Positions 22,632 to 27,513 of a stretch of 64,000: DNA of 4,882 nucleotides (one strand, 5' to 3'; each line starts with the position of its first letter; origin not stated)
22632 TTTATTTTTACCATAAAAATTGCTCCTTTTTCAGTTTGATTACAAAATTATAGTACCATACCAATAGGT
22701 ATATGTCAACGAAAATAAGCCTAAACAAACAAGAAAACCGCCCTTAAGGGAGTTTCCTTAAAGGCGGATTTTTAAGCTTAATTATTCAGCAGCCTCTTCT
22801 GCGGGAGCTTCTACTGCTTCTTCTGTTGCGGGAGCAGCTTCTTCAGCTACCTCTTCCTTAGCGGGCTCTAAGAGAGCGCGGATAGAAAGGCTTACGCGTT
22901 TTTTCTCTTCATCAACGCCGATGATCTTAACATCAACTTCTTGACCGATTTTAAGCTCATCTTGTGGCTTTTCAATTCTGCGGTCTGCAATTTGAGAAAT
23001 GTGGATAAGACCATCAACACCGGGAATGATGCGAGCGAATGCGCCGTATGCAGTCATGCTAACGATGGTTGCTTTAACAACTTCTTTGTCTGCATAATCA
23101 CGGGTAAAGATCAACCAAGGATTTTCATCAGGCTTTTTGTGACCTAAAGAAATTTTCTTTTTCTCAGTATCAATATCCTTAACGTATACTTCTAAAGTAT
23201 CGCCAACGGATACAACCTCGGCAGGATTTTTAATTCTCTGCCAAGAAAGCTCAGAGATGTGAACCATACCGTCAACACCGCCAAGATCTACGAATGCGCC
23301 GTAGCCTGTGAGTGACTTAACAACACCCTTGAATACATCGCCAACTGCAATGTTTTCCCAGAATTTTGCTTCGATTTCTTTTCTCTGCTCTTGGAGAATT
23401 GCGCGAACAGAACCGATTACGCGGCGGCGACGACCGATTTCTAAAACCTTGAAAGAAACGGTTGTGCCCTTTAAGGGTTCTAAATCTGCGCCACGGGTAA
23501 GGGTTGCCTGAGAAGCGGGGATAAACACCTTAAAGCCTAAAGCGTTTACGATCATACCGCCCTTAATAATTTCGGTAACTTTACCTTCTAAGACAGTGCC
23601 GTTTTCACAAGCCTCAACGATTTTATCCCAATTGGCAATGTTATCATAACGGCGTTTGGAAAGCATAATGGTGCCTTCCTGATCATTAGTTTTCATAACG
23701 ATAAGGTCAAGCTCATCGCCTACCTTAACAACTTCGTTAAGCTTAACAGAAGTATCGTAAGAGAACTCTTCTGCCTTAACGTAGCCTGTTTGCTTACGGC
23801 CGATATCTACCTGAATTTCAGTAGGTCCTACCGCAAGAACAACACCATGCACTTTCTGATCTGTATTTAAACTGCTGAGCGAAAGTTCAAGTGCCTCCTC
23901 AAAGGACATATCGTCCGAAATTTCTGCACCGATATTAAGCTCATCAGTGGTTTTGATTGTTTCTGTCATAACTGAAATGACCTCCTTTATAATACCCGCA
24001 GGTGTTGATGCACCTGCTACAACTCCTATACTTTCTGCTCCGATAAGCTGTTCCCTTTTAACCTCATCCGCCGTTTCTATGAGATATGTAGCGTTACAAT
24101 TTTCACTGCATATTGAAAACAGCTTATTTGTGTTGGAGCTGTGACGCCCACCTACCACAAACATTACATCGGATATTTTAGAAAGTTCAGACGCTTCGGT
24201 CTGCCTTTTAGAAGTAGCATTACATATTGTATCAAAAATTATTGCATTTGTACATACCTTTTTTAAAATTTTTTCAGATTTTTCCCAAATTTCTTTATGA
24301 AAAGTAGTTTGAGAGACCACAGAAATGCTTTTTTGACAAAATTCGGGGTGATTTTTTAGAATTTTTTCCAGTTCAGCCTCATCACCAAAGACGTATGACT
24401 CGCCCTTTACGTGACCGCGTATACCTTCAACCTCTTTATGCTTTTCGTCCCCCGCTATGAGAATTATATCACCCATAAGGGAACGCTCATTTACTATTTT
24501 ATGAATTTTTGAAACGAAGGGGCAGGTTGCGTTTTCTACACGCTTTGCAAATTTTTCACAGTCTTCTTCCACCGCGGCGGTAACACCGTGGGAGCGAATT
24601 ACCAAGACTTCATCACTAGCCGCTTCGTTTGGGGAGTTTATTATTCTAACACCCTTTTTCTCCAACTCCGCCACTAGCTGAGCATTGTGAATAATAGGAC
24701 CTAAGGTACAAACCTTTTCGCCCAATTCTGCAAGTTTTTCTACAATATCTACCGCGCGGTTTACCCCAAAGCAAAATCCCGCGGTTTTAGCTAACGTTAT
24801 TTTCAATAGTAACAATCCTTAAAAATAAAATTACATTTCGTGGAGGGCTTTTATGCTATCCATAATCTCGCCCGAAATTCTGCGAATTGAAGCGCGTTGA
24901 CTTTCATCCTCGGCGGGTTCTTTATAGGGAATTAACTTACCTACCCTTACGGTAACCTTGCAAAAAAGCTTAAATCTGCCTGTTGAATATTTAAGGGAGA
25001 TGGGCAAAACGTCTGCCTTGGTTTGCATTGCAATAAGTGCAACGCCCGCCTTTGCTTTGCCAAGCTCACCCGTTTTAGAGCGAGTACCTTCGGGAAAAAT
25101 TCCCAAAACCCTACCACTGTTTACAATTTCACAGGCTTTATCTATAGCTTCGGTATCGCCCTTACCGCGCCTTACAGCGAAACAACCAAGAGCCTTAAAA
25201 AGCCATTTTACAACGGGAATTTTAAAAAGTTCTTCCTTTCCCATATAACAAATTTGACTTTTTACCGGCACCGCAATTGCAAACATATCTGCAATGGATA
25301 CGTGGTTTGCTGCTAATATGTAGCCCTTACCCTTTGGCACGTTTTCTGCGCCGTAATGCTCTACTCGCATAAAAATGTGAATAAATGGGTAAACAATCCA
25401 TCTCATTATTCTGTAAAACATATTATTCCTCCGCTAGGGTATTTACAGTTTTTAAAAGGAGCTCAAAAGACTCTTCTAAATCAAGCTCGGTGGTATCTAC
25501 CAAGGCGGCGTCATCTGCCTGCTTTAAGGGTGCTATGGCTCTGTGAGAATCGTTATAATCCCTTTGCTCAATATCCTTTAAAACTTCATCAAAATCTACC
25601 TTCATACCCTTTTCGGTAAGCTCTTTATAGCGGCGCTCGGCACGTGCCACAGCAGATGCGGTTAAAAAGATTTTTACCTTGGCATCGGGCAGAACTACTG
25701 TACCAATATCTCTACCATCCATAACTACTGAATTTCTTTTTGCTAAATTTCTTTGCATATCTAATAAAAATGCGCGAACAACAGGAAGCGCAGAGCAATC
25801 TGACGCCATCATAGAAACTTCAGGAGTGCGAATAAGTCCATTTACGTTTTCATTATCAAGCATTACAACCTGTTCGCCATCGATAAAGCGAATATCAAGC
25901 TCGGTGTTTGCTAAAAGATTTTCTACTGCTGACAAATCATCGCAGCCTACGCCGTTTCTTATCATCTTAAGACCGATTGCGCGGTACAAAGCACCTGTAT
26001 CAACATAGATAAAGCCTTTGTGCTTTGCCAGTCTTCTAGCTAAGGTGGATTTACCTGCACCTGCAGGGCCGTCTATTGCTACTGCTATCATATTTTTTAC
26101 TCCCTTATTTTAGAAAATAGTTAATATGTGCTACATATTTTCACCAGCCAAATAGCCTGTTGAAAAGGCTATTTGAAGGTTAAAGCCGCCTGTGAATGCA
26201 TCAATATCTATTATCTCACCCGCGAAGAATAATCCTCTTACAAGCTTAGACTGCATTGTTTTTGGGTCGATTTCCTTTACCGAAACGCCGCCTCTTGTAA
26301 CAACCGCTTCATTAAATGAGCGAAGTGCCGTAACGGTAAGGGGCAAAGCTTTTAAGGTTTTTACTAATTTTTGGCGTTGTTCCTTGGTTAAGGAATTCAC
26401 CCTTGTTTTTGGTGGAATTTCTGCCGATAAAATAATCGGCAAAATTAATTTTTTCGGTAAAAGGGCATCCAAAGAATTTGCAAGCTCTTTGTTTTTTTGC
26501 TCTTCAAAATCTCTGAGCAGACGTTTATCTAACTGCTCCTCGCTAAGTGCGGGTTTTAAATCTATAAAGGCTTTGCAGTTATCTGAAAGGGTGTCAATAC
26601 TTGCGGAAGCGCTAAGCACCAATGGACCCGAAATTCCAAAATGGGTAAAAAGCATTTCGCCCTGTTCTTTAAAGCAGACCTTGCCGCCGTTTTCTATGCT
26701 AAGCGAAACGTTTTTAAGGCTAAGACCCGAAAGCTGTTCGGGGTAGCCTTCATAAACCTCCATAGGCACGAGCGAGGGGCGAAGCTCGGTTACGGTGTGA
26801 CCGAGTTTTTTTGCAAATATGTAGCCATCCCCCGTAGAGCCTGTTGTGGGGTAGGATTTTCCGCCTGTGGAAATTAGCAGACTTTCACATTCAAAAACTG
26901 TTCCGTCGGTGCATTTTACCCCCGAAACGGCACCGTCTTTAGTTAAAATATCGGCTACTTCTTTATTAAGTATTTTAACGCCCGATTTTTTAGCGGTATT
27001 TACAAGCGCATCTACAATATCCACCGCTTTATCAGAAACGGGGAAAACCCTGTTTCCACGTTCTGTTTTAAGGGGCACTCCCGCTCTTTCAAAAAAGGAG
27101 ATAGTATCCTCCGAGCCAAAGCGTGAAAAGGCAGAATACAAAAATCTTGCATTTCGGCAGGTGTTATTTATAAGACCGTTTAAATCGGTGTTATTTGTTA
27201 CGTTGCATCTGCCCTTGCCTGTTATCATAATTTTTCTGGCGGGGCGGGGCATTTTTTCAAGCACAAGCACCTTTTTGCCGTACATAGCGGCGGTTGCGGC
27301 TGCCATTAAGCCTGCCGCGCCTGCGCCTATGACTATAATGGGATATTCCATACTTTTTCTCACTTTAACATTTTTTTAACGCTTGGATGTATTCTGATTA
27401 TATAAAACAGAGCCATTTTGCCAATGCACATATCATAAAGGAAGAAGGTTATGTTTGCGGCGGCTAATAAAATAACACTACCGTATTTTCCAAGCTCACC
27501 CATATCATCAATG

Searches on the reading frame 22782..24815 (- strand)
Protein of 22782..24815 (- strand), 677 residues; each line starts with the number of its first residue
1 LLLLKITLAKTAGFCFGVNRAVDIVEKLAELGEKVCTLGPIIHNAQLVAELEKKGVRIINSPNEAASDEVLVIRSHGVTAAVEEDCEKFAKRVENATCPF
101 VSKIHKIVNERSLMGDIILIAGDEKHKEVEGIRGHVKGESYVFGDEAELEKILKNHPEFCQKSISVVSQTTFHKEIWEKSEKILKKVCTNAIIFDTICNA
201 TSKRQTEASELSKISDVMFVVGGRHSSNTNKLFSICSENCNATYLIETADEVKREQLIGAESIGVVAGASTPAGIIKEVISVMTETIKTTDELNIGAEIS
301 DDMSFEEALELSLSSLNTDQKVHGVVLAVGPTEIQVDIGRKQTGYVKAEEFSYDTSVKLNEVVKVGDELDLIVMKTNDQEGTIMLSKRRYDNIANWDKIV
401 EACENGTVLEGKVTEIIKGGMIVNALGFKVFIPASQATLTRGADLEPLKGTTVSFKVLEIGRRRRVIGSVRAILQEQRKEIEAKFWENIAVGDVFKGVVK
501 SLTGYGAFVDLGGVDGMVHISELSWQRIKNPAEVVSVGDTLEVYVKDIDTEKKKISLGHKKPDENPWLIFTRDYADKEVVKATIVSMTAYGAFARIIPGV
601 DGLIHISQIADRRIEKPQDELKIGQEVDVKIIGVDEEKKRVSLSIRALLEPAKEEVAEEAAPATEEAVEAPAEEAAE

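Call 57: search_protein_families(library=pfam, proteins=[window:22782-24815:-], max_evalue=0.00001)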
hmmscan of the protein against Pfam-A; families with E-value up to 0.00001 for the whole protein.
window:22782-24815:- (677 aa): 3 families
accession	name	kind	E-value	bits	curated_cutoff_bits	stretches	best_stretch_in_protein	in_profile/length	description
PF02401.23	LYTB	-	1.3e-87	293.9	24.5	1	6-283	1-266/267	LytB protein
PF00575.29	S1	-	6.4e-65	215.9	22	4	490-560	3-74/74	S1 RNA binding domain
PF23459.1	S1_RRP5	-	2e-16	60.8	27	0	578-644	5-71/72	RRP5 S1 domain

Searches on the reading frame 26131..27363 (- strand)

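Call 56: search_protein_families(library=pfam, proteins=[window:26131-27363:-], max_evalue=0.00001)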
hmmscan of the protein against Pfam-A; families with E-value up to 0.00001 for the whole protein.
window:26131-27363:- (410 aa): 8 families
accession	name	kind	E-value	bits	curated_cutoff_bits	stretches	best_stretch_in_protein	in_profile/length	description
PF03486.20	HI0933_like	-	6.7e-89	298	50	1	9-408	3-243/244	HI0933-like protein Rossmann domain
PF22780.1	HI0933_like_1st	-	6.1e-36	124.2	27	1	195-355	1-165/165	HI0933-like protein barrel and H2TH domain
PF01134.28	GIDA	-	2.7e-12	46.9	22.1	1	9-169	2-153/391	Glucose inhibited division protein A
PF01266.30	DAO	-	2.7e-11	44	27.9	0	9-42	2-35/353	FAD dependent oxidoreductase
PF00890.30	FAD_binding_2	-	5.3e-11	42.8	20.4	1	9-40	2-33/414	FAD binding domain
PF07992.20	Pyr_redox_2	-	3.6e-09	36.9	26.1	0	8-37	2-32/291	Pyridine nucleotide-disulphide oxidoreductase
PF13450.12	NAD_binding_8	-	1.6e-06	28.7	21.9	1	11-41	1-31/68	NAD(P)-binding Rossmann-like domain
PF00070.33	Pyr_redox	-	1.7e-06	28.9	22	0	9-43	2-36/82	Pyridine nucleotide-disulphide oxidoreductase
